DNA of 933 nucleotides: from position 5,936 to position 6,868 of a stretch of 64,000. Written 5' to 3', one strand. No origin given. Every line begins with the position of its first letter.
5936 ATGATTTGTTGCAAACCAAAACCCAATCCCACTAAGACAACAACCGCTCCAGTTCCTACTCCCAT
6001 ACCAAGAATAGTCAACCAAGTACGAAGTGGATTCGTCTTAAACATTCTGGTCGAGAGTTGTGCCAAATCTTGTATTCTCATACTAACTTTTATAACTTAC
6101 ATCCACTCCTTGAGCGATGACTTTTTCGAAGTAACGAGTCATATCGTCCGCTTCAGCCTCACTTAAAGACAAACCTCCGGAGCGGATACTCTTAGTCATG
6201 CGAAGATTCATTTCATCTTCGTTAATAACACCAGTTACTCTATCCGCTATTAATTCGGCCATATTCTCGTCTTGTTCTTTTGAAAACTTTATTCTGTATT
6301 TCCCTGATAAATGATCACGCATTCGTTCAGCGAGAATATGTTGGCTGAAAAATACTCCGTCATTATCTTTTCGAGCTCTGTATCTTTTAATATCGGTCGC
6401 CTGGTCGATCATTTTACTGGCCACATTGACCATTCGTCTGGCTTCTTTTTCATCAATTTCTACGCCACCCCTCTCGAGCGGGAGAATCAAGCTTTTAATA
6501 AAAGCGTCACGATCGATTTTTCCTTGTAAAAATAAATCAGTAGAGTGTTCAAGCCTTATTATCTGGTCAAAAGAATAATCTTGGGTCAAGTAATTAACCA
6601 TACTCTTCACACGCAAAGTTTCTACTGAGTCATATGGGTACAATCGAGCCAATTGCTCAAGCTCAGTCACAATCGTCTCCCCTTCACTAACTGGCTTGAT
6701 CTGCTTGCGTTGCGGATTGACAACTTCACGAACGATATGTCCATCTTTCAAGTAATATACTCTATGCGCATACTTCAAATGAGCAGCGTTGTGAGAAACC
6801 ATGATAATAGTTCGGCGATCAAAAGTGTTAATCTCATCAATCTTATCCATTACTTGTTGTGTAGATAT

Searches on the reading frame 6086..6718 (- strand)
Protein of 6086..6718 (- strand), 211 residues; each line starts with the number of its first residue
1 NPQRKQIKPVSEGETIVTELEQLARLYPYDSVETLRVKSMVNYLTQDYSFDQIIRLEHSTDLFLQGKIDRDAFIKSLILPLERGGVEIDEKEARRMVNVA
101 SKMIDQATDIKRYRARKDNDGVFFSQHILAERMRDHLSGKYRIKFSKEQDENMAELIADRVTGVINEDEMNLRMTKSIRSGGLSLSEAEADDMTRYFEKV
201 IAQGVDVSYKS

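Call 116: search_protein_families(library=pfam, proteins=[window:6086-6718:-], max_evalue=1)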
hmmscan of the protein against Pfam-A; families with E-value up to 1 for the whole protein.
window:6086-6718:- (211 aa): 2 families
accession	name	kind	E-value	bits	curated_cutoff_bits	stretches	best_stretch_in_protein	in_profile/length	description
PF08442.15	ATP-grasp_2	-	0.054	13.5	29.5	1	62-145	107-188/202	ATP-grasp domain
PF09254.17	FokI_cleav_dom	-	0.079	12.8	25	1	163-200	66-103/188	FokI, cleavage domain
